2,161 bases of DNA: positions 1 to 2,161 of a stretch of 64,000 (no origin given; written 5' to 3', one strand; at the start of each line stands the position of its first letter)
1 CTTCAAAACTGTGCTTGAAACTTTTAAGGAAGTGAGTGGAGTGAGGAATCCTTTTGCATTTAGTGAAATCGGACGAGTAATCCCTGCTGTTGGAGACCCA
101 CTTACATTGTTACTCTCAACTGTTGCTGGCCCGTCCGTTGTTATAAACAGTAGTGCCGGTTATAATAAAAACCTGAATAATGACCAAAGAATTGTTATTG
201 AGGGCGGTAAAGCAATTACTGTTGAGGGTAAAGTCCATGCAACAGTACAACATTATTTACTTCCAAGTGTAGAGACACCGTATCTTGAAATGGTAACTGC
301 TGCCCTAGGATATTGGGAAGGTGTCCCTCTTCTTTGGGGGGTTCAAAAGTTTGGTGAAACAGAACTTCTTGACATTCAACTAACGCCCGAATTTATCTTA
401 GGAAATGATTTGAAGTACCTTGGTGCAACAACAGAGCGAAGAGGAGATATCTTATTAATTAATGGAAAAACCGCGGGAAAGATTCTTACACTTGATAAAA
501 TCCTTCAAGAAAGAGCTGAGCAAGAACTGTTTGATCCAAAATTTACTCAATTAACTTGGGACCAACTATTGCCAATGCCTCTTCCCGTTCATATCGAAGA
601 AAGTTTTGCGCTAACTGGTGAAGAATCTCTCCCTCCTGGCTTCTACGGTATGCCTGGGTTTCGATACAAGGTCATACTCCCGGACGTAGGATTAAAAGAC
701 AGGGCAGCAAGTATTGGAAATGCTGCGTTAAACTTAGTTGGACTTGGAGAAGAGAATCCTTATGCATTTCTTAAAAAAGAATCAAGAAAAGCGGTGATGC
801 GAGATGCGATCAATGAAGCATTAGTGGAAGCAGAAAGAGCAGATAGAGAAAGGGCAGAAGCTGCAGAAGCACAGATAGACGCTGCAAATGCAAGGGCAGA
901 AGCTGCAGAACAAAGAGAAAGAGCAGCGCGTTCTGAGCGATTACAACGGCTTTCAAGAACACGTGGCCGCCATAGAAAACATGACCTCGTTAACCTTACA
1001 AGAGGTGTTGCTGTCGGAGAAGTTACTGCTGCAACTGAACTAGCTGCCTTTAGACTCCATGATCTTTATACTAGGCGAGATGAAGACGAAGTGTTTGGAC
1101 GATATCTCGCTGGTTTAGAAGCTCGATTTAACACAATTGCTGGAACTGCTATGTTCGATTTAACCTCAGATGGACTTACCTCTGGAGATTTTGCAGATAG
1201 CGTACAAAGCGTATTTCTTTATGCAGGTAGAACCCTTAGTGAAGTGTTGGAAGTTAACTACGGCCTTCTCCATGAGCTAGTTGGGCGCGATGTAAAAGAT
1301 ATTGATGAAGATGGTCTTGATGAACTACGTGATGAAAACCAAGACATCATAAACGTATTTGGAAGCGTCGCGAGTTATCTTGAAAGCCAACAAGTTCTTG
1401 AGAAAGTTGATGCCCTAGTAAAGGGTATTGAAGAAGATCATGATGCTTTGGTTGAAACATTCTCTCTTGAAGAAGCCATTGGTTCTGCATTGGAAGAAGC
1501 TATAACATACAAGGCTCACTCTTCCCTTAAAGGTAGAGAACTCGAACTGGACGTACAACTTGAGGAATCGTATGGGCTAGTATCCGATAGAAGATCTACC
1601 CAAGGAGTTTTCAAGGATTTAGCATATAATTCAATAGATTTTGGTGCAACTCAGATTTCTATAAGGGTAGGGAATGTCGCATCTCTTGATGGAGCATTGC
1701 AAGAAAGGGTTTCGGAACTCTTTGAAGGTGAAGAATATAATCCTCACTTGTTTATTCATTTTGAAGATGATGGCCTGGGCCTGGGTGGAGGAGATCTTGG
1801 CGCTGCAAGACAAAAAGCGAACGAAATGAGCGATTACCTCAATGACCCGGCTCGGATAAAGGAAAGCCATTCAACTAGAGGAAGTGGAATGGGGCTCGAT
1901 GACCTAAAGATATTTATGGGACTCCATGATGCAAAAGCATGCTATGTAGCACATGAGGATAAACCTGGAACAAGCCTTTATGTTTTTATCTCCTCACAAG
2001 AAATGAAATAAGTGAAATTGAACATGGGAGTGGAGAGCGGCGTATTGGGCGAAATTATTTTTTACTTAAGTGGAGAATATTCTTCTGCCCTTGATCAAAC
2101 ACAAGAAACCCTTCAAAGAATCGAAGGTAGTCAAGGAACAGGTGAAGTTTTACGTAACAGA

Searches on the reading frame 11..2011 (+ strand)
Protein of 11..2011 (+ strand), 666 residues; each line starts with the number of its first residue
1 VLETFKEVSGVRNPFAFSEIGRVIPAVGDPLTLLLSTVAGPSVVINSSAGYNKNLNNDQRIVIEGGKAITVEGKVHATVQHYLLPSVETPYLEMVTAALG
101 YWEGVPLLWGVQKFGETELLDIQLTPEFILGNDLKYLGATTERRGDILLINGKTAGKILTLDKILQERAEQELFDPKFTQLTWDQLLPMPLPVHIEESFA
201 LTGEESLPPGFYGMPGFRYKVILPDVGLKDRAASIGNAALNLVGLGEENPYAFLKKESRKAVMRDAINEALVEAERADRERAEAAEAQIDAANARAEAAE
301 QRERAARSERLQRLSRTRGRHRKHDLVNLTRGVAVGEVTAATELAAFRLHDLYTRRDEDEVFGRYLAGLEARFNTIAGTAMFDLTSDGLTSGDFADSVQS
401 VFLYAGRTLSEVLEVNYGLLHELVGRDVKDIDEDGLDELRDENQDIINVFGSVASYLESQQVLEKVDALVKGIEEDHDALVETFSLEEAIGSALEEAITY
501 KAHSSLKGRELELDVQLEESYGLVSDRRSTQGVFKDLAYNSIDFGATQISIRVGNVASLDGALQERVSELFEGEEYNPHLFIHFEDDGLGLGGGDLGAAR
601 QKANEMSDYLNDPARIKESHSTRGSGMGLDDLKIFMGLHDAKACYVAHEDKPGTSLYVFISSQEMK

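Call 3: search_protein_families(library=pfam, proteins=[window:11-2011:+], max_evalue=1)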
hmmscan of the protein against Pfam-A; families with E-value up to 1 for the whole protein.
window:11-2011:+ (666 aa): 1 family
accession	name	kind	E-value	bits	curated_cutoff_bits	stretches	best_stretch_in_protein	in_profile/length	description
PF01385.25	OrfB_IS605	-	0.11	13.1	30.5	1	292-333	58-99/120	Probable transposase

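Call 4: search_protein_families(library=ncbifam, proteins=[window:11-2011:+], max_evalue=1)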
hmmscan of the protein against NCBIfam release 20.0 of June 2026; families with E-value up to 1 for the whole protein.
window:11-2011:+ (666 aa): 2 families
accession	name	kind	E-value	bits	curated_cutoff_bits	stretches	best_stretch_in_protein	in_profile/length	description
NF009033.0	PRK12366.1-4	equivalog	0.0016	17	701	1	401-512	329-441/578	replication factor A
NF046044.1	PnpS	equivalog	0.044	12.8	400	1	496-592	252-330/390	two-component system histidine kinase PnpS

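Call 8: find_homologous_proteins(query=window:11-2011:+)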
Query window:11-2011:+ (666 aa): 7 proteins with E <= 0.001 among 8000 candidates.
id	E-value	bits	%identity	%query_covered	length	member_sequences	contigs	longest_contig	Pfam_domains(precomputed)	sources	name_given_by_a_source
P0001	0.0e+0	1466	100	100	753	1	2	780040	-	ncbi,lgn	-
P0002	2.1e-46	177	43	34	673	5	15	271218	PF02518.32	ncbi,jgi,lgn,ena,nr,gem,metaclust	ncbi:hypothetical protein HN385_04185 [archaeon]|jgi:hypothetical protein|nr:hypothetical protein [a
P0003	3.8e-45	173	39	44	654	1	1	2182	PF02518.32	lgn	-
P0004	8.0e-45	172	44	34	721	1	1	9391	PF02518.32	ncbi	-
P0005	3.5e-44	170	41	40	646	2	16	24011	PF02518.32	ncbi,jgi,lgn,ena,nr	ncbi:HAMP domain-containing histidine kinase [Candidatus Woesearchaeota archaeon]|nr:HAMP domain-con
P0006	3.4e-43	166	36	45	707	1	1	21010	PF02518.32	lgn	-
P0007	2.4e-41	160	36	45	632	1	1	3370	-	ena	-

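Call 9: find_encoding_contigs(protein=P0001, flank=10000, max_places=4)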
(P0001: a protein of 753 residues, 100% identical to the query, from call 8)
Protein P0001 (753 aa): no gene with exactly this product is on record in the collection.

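Call 10: find_encoding_contigs(protein=P0002, flank=8000, max_places=5)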
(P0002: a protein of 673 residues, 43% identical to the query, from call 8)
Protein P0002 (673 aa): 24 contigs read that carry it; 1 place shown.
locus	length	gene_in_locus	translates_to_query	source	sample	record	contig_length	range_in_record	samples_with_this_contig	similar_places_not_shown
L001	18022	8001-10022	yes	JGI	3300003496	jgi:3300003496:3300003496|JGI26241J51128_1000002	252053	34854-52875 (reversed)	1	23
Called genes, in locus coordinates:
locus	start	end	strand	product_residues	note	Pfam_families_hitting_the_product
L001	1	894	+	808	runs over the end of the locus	PF02463:SMC_N, PF13476:AAA_23, PF13555:AAA_29 (weak)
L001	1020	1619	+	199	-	-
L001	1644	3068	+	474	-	PF13638:PIN_4, PF02562:PhoH, PF13604:AAA_30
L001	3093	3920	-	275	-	PF07136:DUF1385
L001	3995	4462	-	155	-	-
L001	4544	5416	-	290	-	-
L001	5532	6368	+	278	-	PF00561:Abhydrolase_1, PF12146:Hydrolase_4, PF12697:Abhydrolase_6, PF03096:Ndr (weak)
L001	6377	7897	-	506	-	-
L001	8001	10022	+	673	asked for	PF02518:HATPase_c (faint)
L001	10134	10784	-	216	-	-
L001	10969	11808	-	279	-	-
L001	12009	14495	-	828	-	PF03104:DNA_pol_B_exo1, PF10108:DNA_pol_B_exo2 (weak), PF00136:DNA_pol_B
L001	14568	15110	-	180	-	PF11969:DcpS_C (weak), PF01230:HIT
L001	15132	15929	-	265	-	PF04677:CwfJ_C_1 (weak), PF11969:DcpS_C, PF01230:HIT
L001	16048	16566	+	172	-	-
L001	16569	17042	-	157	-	PF02643:DUF192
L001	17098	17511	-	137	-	-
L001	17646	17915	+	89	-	-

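Call 16: find_related_loci(query=A1, collection=genome_contigs, flank=10000)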
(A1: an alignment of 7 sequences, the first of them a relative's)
Query A1 (753 aa) in genome_contigs; peptide patterns used: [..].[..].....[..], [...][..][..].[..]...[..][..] (x = any residue, [..] = any of these).
50 stretches matched a pattern; 6 encode a relative of the query (tblastn E <= 1e-3); 6 distinct loci.
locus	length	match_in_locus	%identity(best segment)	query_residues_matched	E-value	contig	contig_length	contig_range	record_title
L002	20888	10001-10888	42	6-311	3e-69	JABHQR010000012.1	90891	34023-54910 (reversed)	MAG: archaeon isolate SI039_bin110 k141_743777, whole genome shotgun sequence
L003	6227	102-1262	37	11-415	7e-68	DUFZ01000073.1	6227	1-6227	MAG TPA_asm: Candidatus Woesearchaeota archaeon isolate UBA10194 contig_62636, whole genome shotgun sequence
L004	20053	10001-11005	39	8-354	1e-65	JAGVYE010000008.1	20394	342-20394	Candidatus Woesearchaeota archaeon isolate RIFCSPHIGHO2_02_FULL_38_13 rifcsphigho2_02_scaffold_4224, whole genome shotgu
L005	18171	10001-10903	39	7-318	7e-63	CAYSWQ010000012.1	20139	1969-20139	MAG TPA_asm: uncultured Methanosarcinales archaeon isolate SRP077602_co7_621 genome assembly, contig: NODE_13272_length_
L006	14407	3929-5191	34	8-448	5e-52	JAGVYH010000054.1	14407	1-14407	Candidatus Woesearchaeota archaeon isolate RIFCSPHIGHO2_02_FULL_33_21 rifcsphigho2_02_scaffold_7922, whole genome shotgu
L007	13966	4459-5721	33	8-448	2e-51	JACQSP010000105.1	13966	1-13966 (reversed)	MAG: Candidatus Woesearchaeota archaeon isolate NC_groundwater_1388_Ag_S-0.2um_34_95 S_p2_S4_coassembly_k141_2901543, wh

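Call 21: search_protein_families(library=pfam, proteins=[L001:10134-10784:-, L003:1945-2451:-, L003:2645-3190:+, L004:11938-12540:-, L005:12108-12773:-, L006:5886-7061:+, L005:7512-8348:-, L001:6377-7897:-, L001:10969-11823:-, P0002], max_evalue=0.1)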
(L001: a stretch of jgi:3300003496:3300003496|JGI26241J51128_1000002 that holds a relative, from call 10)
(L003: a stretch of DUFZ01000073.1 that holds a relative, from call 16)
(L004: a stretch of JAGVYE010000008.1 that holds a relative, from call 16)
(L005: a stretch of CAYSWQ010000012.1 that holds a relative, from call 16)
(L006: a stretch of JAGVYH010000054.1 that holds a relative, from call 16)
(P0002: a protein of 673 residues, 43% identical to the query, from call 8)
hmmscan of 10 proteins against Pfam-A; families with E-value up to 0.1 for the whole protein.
L001:10134-10784:- (216 aa): 0 families

L003:1945-2451:- (168 aa): 0 families

L003:2645-3190:+ (181 aa): 0 families

L004:11938-12540:- (200 aa): 0 families

L005:12108-12773:- (221 aa): 0 families

L006:5886-7061:+ (391 aa): 2 families
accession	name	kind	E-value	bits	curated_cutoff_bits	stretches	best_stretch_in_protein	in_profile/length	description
PF00072.30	Response_reg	-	1.1e-06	29.3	30.2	1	36-113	1-70/111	Response regulator receiver domain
PF06023.18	Csa1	-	0.012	15.4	27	1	126-255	16-144/292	CRISPR-associated exonuclease Csa1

L005:7512-8348:- (278 aa): 2 families
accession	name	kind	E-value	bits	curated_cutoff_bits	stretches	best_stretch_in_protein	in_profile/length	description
PF25103.1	DUF7811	-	0.017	15.2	27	1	113-159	30-76/124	Domain of unknown function (DUF7811)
PF10655.14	DUF2482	-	0.097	13.7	25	0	135-170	5-40/97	Hypothetical protein of unknown function (DUF2482)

L001:6377-7897:- (506 aa): 2 families
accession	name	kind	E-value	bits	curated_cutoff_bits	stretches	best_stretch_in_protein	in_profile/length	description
PF14535.12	AMP-binding_C_2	-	0.00097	19.8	25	1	395-462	1-68/96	AMP-binding enzyme C-terminal domain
PF03959.19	FSH1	-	0.026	14.7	21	0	364-433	147-200/211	Serine hydrolase (FSH1)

L001:10969-11823:- (284 aa): 0 families

P0002 (673 aa): 1 family
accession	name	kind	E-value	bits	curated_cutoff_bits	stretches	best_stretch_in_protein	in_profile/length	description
PF02518.31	HATPase_c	-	1.5e-05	25.9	26.4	1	565-673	1-107/111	Histidine kinase-, DNA gyrase B-, and HSP90-like ATPase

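Call 28: search_solved_structures(query=A1, max_evalue=1, show_alignments=2)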
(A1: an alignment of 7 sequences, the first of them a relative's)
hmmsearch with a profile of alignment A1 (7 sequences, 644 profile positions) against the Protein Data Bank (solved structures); distinct sequences matched with E-value up to 1: 55.
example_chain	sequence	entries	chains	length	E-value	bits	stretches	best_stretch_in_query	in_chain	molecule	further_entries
3a0r_A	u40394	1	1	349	1.2e-11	47.3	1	451-631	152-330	Sensor protein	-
3a0t_A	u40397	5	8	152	2.2e-10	43.1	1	500-631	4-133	Sensor protein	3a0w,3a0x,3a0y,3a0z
7z8n_A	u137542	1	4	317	1.6e-09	40.3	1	388-643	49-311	Histidine kinase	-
9jfj_A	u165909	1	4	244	4.7e-09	38.7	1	458-642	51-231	Sensor histidine kinase ZraS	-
9epn_A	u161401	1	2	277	1.6e-08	37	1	464-634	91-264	Sensor histidine kinase HprS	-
4gcz_A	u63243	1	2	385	2.3e-06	29.8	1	412-642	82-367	Blue-light photoreceptor, Sensor protein fixL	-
4cti_A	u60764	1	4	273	3.3e-06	29.3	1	405-640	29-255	OSMOLARITY SENSOR PROTEIN ENVZ, AF1503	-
6lgq_C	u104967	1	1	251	3.8e-06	29.1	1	461-569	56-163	Histidine kinase KdpD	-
9p6i_A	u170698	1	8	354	4.8e-06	28.8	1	474-642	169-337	histidine kinase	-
4kp4_A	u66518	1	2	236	5.6e-06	28.6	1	464-640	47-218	Osmolarity sensor protein EnvZ, Histidine kinase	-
6paj_A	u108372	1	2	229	1.1e-05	27.6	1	461-642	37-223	Sensor protein SrrB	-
3d36_A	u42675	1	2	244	1.6e-05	27.1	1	463-643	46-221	Sporulation kinase B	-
8a7f_A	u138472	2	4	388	1.6e-05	27.1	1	465-642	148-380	Putative Sensory box protein,Sensor protein FixL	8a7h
8a3u_A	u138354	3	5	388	1.6e-05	27.1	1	465-642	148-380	Putative Sensory box protein,Sensor protein FixL | Putative Sensory box protein,Putative Sensory box protein,Sensor protein FixL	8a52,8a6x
3sl2_A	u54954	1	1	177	2.8e-05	26.2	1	524-644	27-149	Sensor histidine kinase yycG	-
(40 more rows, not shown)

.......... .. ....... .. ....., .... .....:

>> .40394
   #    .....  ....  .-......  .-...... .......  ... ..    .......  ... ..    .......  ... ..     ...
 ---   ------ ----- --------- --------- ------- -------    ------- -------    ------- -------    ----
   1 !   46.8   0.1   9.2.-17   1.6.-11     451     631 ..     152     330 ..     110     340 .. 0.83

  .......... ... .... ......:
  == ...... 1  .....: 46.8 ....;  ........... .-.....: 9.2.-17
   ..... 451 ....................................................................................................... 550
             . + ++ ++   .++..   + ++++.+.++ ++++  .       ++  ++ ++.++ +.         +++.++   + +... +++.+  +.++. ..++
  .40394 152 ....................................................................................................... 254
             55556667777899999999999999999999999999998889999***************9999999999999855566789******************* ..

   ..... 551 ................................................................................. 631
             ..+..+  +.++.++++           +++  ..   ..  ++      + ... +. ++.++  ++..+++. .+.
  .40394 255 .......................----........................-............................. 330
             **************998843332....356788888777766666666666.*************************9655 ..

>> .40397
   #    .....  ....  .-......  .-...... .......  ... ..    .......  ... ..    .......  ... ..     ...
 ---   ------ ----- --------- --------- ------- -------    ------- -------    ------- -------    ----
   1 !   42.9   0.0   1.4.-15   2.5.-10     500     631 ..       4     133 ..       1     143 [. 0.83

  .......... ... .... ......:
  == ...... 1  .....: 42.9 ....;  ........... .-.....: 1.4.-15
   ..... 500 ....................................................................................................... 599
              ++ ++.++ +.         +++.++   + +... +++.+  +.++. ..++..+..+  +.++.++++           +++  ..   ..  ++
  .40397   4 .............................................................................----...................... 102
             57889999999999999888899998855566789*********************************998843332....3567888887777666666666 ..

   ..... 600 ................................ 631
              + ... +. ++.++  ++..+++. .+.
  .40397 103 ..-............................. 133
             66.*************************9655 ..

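Call 32: search_protein_families(library=pfam, proteins=[P0001], max_evalue=10)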
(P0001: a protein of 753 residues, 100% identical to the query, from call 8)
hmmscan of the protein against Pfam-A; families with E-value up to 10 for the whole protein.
P0001 (753 aa): 1 family
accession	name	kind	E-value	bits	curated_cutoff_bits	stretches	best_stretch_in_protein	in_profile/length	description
PF01385.25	OrfB_IS605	-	0.13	12.9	30.5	1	379-420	58-99/120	Probable transposase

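Call 33: search_solved_structures(query=P0001, max_evalue=10, show_alignments=2)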
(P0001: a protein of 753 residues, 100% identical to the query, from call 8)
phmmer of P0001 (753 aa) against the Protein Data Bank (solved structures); distinct sequences matched with E-value up to 10: 2.
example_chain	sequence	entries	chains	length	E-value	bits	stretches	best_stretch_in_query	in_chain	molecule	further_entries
5czr_A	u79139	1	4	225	1.1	10.8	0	106-141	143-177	Cadherin-related family member 2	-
7n86_A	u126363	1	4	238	1.4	10.4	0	106-141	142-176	Cadherin-related family member 2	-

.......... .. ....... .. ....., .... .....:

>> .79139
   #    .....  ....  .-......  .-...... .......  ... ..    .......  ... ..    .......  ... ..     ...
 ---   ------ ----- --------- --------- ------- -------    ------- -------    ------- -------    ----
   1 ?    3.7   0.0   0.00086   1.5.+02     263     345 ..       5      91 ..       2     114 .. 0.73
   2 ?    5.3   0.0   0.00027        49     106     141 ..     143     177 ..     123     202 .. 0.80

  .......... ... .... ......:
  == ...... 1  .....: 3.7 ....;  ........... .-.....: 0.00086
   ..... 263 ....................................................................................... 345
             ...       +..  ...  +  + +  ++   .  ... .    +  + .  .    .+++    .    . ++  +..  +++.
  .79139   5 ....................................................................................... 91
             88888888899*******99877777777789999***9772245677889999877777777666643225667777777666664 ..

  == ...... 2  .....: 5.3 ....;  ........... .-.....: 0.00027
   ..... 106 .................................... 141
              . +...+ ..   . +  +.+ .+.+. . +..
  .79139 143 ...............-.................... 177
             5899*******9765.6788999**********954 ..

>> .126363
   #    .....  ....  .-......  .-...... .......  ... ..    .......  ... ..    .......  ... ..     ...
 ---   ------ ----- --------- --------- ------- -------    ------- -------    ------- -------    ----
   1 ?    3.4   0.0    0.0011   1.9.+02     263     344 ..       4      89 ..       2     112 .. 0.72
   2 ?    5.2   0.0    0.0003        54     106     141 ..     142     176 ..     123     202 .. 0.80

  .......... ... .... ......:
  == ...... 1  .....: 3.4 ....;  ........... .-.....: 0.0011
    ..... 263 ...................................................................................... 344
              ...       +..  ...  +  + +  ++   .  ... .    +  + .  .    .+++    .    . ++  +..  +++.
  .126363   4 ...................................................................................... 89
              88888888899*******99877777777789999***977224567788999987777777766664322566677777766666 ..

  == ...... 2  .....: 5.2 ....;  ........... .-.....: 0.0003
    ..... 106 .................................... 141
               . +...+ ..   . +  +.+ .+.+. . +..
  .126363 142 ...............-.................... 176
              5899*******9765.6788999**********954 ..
